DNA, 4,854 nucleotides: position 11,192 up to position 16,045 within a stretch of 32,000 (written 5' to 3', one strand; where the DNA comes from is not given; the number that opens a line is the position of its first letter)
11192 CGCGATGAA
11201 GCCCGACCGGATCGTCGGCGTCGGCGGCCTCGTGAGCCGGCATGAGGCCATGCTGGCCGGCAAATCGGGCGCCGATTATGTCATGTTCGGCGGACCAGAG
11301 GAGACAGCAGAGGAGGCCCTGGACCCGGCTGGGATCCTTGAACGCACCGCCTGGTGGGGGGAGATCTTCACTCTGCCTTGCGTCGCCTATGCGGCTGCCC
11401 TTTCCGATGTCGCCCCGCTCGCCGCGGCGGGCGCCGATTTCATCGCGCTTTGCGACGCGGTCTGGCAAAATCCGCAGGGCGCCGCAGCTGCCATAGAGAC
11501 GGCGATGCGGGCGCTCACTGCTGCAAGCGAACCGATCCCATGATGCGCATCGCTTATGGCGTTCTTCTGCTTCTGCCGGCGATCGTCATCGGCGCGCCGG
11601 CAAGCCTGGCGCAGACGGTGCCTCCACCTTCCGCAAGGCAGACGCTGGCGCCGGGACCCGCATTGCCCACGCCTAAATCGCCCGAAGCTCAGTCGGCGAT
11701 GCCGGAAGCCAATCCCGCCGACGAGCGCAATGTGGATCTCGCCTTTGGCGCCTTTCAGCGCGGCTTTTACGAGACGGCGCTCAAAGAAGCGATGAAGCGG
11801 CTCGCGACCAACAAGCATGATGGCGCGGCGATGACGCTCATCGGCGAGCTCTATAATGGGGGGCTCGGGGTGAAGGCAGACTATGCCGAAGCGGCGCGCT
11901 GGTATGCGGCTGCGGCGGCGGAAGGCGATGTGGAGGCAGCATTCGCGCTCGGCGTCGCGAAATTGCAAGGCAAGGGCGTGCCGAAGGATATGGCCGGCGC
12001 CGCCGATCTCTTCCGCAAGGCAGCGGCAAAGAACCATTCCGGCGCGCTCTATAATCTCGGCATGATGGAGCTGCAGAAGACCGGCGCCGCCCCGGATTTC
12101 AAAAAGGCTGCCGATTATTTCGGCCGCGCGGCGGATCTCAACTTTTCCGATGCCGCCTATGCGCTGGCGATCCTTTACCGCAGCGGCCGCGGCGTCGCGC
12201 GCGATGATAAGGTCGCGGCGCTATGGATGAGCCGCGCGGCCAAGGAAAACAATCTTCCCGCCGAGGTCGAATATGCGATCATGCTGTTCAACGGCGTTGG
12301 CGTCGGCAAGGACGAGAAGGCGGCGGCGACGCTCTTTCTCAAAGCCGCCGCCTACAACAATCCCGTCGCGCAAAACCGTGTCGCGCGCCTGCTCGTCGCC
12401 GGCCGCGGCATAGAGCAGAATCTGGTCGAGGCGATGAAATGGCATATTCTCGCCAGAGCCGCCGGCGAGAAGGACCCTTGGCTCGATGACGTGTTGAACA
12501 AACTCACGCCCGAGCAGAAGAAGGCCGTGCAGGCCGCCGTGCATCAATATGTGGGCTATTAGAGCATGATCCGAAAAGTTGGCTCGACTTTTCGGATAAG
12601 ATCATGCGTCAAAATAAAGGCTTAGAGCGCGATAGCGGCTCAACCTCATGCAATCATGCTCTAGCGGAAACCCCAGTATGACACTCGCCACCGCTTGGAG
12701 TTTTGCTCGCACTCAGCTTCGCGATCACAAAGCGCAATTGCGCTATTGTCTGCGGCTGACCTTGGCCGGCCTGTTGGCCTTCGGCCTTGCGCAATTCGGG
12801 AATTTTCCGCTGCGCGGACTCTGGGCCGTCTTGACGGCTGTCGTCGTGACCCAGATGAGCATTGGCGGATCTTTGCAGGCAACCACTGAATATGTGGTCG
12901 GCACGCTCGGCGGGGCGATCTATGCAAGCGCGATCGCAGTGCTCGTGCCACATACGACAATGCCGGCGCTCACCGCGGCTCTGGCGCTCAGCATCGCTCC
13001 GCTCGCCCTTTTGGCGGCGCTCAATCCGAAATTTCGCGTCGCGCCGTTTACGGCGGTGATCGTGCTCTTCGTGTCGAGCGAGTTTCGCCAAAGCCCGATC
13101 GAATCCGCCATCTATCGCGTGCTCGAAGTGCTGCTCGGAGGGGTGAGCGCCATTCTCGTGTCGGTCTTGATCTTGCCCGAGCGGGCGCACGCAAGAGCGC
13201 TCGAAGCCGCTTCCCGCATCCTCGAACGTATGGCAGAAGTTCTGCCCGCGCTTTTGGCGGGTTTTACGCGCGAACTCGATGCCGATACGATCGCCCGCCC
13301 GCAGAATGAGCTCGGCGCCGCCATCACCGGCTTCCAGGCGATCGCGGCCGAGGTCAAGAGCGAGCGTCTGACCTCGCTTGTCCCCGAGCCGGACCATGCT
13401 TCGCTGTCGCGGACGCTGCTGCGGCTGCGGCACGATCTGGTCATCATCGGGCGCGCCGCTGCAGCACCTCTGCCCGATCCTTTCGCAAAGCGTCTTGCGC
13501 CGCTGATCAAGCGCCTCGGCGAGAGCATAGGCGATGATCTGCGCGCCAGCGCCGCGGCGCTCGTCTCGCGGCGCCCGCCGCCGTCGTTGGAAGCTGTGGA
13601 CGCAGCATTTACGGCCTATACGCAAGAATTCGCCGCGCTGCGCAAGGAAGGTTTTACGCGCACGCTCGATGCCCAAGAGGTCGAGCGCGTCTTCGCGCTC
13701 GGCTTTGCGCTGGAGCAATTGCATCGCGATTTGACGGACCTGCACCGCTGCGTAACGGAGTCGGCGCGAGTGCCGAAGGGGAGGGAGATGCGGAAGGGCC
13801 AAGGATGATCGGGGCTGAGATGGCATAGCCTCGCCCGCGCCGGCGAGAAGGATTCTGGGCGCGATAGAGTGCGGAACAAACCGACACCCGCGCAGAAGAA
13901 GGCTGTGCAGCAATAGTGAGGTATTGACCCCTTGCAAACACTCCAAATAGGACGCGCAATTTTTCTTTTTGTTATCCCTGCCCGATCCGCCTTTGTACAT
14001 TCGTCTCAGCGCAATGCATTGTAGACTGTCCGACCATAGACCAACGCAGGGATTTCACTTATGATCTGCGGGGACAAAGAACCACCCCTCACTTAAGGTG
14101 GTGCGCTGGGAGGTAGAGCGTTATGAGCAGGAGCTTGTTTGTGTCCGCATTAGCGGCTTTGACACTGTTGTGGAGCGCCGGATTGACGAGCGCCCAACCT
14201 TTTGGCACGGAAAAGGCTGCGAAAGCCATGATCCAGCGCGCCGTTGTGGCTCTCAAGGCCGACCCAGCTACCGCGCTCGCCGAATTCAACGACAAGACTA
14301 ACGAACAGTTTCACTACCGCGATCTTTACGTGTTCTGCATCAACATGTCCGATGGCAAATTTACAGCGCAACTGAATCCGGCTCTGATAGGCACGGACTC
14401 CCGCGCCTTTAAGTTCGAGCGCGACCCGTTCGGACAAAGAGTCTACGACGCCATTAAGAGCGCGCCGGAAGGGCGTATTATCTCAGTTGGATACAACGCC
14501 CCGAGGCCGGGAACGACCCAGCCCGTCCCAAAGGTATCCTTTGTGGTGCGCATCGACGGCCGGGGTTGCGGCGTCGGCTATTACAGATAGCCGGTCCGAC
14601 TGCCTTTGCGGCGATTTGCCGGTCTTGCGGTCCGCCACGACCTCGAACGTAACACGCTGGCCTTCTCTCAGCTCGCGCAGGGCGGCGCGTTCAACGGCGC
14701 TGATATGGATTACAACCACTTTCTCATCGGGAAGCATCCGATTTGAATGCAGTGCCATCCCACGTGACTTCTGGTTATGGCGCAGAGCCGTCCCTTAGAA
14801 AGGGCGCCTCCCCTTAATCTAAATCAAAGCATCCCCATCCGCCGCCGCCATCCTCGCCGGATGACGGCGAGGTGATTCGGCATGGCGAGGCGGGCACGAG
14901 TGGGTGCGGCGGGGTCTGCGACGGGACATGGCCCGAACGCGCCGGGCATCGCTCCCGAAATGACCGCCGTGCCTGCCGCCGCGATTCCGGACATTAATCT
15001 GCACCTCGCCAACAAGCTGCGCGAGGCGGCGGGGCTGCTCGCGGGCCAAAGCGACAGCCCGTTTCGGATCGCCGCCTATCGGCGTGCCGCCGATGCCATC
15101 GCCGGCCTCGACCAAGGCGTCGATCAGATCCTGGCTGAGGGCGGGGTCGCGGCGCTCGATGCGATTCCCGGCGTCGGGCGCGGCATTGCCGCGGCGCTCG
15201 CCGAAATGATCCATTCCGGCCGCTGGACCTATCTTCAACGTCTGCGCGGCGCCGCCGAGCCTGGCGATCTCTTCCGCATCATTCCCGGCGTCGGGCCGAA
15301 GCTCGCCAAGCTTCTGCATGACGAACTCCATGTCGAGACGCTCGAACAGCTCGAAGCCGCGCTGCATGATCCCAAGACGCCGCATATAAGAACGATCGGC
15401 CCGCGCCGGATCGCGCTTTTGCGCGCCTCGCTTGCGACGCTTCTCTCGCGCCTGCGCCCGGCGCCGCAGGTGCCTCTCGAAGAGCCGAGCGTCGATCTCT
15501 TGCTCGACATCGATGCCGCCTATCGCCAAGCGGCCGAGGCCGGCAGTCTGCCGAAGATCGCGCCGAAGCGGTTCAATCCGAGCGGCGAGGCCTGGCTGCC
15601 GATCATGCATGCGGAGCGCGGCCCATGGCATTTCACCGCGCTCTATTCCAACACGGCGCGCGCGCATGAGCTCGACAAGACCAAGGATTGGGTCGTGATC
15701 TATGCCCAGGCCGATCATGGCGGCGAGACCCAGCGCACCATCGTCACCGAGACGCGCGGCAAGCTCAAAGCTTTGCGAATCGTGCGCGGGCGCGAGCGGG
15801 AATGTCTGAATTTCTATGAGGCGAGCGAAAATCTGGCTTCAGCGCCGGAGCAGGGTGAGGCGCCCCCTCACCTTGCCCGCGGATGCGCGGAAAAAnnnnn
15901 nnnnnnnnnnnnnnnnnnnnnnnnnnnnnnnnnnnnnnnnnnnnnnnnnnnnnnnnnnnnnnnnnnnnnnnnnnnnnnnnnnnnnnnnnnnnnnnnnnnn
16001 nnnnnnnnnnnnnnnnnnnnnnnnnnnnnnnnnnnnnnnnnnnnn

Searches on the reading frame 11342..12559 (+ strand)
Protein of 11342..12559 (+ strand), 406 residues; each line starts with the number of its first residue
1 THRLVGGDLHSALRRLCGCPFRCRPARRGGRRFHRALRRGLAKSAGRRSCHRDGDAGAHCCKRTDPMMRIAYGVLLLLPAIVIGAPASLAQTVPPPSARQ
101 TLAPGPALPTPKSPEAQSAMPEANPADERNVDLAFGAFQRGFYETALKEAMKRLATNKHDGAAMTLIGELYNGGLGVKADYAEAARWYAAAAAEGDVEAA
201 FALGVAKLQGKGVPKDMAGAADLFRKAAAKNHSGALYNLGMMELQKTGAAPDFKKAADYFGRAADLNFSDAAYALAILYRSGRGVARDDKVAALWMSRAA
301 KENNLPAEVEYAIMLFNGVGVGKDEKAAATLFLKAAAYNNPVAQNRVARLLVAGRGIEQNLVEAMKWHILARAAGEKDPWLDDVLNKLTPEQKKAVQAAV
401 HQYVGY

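Call 55: search_protein_families(library=pfam, proteins=[window:11342-12559:+], max_evalue=0.00001)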
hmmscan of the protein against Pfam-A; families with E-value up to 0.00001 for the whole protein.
window:11342-12559:+ (406 aa): 1 family
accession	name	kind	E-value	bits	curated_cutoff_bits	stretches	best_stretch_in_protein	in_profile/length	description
PF08238.18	Sel1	-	3.2e-32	110.2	30.7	0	198-232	2-36/36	Sel1 repeat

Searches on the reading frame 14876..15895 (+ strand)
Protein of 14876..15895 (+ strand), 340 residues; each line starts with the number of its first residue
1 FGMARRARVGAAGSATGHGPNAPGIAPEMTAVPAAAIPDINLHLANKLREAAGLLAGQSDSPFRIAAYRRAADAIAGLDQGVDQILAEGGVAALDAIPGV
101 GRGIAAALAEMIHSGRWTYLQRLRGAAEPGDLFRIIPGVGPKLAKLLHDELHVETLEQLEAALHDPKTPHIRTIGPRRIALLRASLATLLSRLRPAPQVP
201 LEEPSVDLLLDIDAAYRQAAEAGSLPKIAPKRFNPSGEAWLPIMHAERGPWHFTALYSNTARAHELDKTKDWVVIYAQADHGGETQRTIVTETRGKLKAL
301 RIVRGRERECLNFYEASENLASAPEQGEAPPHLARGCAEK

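Call 55: search_protein_families(library=pfam, proteins=[window:14876-15895:+], max_evalue=0.00001)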
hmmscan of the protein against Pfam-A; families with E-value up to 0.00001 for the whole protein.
window:14876-15895:+ (340 aa): 2 families
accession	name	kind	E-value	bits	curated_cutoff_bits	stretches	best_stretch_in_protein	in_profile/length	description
PF14716.13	HHH_8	-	1.5e-13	51.4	30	1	41-116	3-72/73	Helix-hairpin-helix domain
PF14520.12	HHH_5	-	8.1e-06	26.7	27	0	136-168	7-36/57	Helix-hairpin-helix domain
